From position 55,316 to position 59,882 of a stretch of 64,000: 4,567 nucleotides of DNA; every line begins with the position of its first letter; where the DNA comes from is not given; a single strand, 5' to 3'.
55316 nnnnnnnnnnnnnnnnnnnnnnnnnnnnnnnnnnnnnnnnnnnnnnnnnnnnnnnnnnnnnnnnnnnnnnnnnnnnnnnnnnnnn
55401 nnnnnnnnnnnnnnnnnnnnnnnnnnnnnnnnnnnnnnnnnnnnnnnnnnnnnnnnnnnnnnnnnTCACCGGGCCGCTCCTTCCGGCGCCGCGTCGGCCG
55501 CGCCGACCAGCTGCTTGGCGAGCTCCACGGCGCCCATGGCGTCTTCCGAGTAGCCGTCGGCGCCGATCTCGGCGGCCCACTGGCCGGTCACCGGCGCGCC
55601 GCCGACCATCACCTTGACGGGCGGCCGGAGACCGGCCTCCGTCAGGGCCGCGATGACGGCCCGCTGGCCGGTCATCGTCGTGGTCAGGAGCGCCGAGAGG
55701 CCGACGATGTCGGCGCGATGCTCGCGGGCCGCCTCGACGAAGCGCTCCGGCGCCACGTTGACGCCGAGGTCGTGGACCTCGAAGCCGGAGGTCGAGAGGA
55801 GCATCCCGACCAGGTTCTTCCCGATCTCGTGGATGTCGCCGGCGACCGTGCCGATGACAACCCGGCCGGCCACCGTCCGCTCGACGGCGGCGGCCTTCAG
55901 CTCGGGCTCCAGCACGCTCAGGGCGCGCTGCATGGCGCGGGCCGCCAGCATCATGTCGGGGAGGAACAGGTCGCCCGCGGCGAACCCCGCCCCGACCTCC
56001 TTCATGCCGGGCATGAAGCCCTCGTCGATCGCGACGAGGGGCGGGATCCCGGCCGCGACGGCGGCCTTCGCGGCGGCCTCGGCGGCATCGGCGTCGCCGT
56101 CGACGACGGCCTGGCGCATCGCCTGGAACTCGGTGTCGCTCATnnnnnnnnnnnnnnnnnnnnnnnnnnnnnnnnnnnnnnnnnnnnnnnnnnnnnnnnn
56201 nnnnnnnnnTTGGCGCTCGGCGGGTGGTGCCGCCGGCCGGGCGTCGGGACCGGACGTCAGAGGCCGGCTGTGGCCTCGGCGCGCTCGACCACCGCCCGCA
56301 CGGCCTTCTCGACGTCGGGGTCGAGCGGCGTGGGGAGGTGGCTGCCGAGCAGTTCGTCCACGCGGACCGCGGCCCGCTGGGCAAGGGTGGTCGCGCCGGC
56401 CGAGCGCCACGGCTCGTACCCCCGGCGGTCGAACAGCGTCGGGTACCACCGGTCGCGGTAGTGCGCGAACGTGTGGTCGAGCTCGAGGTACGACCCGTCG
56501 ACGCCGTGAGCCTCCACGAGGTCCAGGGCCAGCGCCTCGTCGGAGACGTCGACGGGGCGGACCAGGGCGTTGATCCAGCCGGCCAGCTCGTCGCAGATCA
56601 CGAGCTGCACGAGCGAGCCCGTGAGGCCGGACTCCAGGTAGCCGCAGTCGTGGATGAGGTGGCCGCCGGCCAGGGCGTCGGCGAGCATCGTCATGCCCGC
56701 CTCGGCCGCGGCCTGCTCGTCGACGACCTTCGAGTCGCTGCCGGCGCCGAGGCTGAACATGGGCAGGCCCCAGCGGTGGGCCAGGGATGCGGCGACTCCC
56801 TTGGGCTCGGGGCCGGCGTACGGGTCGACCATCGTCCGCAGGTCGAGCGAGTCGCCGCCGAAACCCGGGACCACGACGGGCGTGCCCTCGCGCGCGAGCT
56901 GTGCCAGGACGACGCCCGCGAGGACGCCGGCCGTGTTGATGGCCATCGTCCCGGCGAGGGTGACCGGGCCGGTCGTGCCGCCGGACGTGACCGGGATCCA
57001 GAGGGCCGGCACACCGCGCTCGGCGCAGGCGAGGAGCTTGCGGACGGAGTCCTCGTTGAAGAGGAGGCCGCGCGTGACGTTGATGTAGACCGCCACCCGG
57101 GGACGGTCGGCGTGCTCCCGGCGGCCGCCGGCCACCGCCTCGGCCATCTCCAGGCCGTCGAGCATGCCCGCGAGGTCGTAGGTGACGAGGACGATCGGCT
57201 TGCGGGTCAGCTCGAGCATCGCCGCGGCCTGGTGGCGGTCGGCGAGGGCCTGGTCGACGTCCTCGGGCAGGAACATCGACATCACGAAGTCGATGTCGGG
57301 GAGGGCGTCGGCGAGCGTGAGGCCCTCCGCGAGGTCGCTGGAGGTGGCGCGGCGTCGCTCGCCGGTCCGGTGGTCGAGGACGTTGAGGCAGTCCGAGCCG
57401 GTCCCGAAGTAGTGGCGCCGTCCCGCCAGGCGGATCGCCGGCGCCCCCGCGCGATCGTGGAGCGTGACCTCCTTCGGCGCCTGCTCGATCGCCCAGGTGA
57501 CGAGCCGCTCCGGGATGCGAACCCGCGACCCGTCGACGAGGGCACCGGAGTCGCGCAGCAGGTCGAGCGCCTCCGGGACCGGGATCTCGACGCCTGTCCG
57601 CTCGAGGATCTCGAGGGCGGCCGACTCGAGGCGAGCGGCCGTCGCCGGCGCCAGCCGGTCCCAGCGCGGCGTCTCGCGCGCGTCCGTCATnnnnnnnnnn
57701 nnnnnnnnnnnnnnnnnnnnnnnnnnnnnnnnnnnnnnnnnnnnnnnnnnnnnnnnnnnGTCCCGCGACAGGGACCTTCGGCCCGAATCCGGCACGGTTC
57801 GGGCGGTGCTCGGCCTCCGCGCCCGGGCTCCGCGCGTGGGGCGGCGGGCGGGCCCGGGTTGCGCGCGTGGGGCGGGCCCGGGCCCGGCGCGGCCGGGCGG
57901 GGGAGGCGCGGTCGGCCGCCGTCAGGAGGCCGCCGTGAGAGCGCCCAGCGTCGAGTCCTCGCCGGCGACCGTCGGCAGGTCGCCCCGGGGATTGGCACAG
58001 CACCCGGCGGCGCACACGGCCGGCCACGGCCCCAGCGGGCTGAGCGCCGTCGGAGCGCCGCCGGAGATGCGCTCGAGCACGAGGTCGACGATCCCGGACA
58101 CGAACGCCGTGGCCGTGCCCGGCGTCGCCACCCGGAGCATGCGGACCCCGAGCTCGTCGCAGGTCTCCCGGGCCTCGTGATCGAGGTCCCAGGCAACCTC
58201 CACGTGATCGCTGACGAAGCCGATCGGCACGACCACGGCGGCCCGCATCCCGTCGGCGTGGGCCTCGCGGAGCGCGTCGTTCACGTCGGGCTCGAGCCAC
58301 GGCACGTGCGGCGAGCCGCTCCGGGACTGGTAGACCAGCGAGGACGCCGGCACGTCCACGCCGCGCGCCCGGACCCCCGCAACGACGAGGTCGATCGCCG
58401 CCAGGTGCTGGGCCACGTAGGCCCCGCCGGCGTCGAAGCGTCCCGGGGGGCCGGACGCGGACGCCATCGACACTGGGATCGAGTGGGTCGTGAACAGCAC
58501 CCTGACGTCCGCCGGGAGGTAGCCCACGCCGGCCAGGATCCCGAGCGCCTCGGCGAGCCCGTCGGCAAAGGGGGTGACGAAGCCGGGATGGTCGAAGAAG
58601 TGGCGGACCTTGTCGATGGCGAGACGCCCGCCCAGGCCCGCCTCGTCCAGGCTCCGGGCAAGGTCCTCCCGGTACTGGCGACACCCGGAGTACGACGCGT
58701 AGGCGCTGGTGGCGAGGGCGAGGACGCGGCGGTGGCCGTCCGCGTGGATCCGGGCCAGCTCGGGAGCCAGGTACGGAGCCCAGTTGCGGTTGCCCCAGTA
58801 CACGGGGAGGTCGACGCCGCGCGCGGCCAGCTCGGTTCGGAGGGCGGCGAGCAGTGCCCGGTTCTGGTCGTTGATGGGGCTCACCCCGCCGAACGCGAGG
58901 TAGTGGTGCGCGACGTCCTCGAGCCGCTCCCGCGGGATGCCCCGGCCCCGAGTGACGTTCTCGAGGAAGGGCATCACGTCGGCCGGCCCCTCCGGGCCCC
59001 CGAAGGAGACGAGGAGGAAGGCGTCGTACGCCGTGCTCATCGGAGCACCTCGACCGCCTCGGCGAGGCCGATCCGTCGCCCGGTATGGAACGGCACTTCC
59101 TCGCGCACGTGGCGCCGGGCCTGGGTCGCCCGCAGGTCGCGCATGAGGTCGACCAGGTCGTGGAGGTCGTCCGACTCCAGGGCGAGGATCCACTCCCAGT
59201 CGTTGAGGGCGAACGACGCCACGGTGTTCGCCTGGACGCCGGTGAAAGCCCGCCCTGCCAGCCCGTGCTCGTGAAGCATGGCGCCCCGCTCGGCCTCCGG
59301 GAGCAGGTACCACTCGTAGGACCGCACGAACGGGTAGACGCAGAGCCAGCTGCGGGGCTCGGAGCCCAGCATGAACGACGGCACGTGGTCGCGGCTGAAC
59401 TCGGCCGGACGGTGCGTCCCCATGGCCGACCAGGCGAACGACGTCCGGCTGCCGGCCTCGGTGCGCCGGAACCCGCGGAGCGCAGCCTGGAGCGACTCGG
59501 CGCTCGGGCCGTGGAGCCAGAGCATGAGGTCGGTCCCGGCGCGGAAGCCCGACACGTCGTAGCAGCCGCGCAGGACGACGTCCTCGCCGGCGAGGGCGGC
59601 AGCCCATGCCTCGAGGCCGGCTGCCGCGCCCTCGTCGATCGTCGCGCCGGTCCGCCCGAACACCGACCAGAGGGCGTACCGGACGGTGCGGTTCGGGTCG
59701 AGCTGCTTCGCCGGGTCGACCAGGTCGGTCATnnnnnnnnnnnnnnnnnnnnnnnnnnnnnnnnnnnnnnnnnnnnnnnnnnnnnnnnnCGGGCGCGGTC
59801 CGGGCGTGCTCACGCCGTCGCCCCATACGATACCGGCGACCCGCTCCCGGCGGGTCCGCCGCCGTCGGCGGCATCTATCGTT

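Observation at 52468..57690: Three non-pyrrolysine MttB-superfamily methyltransferases clustered around a single corrinoid protein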

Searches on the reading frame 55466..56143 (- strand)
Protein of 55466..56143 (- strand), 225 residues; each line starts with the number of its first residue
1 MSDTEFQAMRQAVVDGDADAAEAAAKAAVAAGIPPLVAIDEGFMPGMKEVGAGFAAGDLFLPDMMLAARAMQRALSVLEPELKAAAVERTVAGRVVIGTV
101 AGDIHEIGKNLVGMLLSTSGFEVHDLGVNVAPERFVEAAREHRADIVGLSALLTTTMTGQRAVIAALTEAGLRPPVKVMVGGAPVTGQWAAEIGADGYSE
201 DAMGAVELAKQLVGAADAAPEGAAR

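Call 5: search_protein_families(library=pfam, proteins=[window:55466-56143:-])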
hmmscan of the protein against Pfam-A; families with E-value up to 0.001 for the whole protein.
window:55466-56143:- (225 aa): 2 families
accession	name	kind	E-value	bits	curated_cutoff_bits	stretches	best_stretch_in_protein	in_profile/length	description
PF02310.24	B12-binding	-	1.1e-30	106.4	32.1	1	93-206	1-120/121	B12 binding domain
PF02607.22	B12-binding_2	-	5.9e-22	78.1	23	1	7-79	3-74/74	B12 binding domain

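Call 6: search_protein_families(library=ncbifam, proteins=[window:55466-56143:-])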
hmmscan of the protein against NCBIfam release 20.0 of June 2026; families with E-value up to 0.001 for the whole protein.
window:55466-56143:- (225 aa): 15 families
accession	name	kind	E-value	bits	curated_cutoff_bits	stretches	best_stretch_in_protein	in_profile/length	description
TIGR02370.1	pyl_corrinoid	subfamily_domain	4.7e-65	218.7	215.3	1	10-204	3-196/197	methyltransferase cognate corrinoid protein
NF047996.1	corrin_MtgC_2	exception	2.8e-62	210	370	1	9-213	8-210/212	glycine betaine-specific corrinoid protein MtgC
NF047995.1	corrinoid_MtgC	exception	1.5e-60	204.4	310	1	6-214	5-214/215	glycine betaine-specific corrinoid protein MtgC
NF041607.1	dimeth_corrin_MtbC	equivalog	1.4e-59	201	350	1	10-212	2-202/203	dimethylamine corrinoid protein MtbC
TIGR02082.1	metH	equivalog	5.7e-46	156.7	1010.85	1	8-216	649-861/1182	methionine synthase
NF007024.0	PRK09490.1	equivalog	6.3e-38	130.2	1497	1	9-199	665-856/1234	methionine synthase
NF040669.1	MtaC2_Meth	equivalog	6.7e-36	124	450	1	4-213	41-246/267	methanol--corrinoid protein MtaC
NF040655.1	MtaC_Meth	equivalog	7.5e-36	123.4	420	1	3-216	33-241/253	methanol--corrinoid protein MtaC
NF002612.0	PRK02261.1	equivalog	5.7e-16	58.4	110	1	94-189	5-99/148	methylaspartate mutase subunit S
TIGR01501.1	MthylAspMutase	equivalog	6e-14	52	135.8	1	95-189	4-97/134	methylaspartate mutase subunit S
NF052513.1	TransRegCarH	equivalog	1.1e-09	38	400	1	7-201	85-266/274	HTH-type transcriptional repressor CarH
TIGR00640.1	acid_CoA_mut_C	subfamily_domain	4.4e-09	36.4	57.45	1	94-183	4-92/132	methylmalonyl-CoA mutase C-terminal domain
NF040743.1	ornith_mutase_E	equivalog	1.4e-07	29.9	800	1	89-211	594-721/730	D-ornithine 4,5-aminomutase subunit OraE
NF052385.1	Lys_5_6_beta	equivalog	5.4e-07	29.6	280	1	119-199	137-220/241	lysine 5,6-aminomutase subunit beta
NF006944.0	PRK09426.1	equivalog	6.7e-06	24.3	876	1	79-183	576-679/721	methylmalonyl-CoA mutase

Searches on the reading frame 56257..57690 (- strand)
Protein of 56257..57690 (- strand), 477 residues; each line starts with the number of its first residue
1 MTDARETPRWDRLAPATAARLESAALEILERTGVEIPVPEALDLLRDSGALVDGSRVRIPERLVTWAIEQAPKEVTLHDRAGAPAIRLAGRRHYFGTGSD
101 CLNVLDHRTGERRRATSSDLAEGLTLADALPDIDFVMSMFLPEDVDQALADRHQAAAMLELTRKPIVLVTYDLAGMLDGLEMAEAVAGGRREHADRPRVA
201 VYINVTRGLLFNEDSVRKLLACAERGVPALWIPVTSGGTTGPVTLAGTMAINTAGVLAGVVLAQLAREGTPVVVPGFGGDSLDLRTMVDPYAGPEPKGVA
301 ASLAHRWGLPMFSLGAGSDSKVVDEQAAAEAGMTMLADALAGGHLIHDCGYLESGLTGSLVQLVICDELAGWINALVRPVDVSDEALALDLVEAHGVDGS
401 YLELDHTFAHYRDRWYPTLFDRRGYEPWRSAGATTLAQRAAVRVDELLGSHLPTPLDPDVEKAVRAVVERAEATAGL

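Call 5: search_protein_families(library=pfam, proteins=[window:56257-57690:-])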
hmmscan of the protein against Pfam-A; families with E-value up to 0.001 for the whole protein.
window:56257-57690:- (477 aa): 1 family
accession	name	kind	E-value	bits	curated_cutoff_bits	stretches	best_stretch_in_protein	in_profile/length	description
PF06253.16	MTTB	-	7.2e-91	305.1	25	1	5-474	26-498/500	Trimethylamine methyltransferase (MTTB)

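Call 6: search_protein_families(library=ncbifam, proteins=[window:56257-57690:-])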
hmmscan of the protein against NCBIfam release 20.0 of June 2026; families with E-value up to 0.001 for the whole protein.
window:56257-57690:- (477 aa): 1 family
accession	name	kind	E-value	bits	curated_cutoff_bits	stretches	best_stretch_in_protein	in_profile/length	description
TIGR02369.2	trimeth_pyl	equivalog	1e-100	337.5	525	1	19-472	12-469/469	[trimethylamine--corrinoid protein] Co-methyltransferase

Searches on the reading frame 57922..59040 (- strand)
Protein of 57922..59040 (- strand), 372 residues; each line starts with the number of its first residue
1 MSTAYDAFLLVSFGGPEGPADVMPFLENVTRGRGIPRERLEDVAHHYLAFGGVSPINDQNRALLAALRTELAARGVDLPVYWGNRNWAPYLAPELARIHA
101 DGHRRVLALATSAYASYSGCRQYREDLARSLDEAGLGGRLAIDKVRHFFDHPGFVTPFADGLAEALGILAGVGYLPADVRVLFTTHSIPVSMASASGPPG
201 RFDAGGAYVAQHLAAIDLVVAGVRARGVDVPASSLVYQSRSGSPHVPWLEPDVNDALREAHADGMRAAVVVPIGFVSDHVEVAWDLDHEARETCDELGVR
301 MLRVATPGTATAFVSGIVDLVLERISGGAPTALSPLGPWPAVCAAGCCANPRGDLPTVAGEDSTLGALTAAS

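Call 8: search_protein_families(library=pfam, proteins=[window:57922-59040:-])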
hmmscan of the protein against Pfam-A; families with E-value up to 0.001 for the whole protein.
window:57922-59040:- (372 aa): 1 family
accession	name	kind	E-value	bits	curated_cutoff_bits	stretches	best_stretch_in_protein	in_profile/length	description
PF00762.24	Ferrochelatase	-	1.4e-77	261.2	27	1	6-324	2-316/317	Ferrochelatase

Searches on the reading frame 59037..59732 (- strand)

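Call 8: search_protein_families(library=pfam, proteins=[window:59037-59732:-])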
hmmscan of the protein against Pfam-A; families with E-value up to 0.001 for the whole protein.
window:59037-59732:- (231 aa): 1 family
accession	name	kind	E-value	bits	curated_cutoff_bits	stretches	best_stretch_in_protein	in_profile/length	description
PF06778.18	Chlor_dismutase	-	5e-65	219.1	25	1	44-220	12-188/189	Chlorite dismutase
